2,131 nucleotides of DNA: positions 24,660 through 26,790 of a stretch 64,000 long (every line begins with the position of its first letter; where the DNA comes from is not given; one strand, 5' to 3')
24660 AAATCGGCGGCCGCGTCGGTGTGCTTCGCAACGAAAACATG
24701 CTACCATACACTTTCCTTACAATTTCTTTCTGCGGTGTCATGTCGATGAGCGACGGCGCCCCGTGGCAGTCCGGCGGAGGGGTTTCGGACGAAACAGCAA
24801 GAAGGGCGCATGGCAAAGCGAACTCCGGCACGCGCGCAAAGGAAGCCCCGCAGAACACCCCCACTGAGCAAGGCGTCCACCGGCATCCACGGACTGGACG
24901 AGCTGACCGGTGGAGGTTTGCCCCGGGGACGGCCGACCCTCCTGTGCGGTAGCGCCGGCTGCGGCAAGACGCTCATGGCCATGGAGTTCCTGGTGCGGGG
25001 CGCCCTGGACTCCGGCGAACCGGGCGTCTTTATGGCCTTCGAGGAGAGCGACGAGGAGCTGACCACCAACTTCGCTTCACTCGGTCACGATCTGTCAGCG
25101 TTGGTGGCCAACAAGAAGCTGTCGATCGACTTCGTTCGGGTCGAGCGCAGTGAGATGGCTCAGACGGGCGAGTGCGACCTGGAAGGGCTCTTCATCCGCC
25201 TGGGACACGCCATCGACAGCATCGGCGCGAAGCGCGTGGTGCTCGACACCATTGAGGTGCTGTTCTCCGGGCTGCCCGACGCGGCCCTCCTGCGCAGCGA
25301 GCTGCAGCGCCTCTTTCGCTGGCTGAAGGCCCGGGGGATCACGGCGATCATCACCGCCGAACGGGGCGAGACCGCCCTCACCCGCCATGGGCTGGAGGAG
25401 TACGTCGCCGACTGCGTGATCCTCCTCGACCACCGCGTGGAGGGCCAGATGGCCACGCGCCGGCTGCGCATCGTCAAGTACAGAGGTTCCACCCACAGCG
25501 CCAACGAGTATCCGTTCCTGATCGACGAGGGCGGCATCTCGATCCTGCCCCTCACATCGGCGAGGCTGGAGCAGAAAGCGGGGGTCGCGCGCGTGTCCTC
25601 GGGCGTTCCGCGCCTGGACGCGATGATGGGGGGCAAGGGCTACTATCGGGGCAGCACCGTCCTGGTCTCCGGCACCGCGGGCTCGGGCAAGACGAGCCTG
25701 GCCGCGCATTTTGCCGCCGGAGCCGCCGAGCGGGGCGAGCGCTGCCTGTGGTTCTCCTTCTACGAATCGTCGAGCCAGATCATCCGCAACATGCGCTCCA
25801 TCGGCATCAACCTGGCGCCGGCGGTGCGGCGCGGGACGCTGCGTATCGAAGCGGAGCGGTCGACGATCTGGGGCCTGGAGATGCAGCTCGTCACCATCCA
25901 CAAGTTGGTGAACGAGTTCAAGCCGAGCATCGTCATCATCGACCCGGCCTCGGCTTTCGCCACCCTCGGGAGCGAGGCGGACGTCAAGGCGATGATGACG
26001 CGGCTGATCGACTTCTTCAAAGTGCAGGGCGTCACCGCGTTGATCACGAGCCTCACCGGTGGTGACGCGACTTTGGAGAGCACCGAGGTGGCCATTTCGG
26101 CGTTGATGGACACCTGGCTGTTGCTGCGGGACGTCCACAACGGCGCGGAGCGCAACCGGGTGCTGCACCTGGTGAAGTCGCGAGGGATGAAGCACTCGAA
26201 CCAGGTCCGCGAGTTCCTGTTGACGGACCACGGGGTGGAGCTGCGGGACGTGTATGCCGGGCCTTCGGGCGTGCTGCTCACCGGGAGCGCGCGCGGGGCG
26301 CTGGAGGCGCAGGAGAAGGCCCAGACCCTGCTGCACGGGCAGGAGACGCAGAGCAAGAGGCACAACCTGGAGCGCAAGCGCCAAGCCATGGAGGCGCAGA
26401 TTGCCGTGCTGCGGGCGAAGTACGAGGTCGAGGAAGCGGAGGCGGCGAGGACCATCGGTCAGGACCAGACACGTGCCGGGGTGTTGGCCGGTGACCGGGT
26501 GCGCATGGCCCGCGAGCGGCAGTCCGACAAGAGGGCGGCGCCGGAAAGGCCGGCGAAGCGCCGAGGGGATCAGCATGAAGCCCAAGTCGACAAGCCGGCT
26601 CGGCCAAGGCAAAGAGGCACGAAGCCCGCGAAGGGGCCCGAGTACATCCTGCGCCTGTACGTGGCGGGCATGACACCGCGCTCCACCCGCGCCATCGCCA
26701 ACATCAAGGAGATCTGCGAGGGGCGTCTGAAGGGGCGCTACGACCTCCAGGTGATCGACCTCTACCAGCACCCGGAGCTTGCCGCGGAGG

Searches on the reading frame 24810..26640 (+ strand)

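Call 33: search_solved_structures(query=window:24810-26640:+, max_evalue=1e-10, show_alignments=1)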
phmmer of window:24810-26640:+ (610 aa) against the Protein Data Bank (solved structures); distinct sequences matched with E-value up to 1e-10: 47.
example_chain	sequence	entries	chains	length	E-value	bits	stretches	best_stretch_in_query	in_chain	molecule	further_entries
8dba_A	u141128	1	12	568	2.5e-175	587.5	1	19-574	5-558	Circadian clock protein KaiC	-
8fwi_A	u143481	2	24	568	1.7e-174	584.7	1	19-574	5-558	Circadian clock protein KaiC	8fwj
8db3_A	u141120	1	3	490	5.6e-171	573.1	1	20-502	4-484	Circadian clock protein KaiC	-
8zn5_B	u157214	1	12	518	3.1e-110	372.6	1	15-515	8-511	KaiC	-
8zn6_F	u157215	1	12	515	1.5e-94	320.8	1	18-503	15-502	KaiC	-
8jon_A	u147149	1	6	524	1.5e-92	314.2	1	4-506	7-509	Circadian clock oscillator protein KaiC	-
4o0m_A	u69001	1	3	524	1.1e-91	311.3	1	16-518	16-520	Circadian clock protein kinase KaiC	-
7dy1_A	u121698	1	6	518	5.4e-91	309.1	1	16-500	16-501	Circadian clock protein kinase KaiC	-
5jwq_A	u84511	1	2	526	1.9e-90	307.3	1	16-500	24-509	Circadian clock protein kinase KaiC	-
3jzm_A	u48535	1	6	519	7.4e-90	305.3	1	18-504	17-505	Circadian clock protein kinase kaiC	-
1tf7_A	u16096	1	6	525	1.6e-89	304.3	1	18-511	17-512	KaiC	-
4ijm_A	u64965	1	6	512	1.6e-89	304.2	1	19-511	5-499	Circadian clock protein kinase KaiC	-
7dye_A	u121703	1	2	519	1.9e-89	304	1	18-504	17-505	Circadian clock protein kinase KaiC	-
3k0f_A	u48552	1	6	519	1.9e-89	304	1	18-504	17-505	Circadian clock protein kinase KaiC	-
7dyk_A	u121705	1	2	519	2.6e-89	303.5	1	18-504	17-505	Circadian clock protein kinase KaiC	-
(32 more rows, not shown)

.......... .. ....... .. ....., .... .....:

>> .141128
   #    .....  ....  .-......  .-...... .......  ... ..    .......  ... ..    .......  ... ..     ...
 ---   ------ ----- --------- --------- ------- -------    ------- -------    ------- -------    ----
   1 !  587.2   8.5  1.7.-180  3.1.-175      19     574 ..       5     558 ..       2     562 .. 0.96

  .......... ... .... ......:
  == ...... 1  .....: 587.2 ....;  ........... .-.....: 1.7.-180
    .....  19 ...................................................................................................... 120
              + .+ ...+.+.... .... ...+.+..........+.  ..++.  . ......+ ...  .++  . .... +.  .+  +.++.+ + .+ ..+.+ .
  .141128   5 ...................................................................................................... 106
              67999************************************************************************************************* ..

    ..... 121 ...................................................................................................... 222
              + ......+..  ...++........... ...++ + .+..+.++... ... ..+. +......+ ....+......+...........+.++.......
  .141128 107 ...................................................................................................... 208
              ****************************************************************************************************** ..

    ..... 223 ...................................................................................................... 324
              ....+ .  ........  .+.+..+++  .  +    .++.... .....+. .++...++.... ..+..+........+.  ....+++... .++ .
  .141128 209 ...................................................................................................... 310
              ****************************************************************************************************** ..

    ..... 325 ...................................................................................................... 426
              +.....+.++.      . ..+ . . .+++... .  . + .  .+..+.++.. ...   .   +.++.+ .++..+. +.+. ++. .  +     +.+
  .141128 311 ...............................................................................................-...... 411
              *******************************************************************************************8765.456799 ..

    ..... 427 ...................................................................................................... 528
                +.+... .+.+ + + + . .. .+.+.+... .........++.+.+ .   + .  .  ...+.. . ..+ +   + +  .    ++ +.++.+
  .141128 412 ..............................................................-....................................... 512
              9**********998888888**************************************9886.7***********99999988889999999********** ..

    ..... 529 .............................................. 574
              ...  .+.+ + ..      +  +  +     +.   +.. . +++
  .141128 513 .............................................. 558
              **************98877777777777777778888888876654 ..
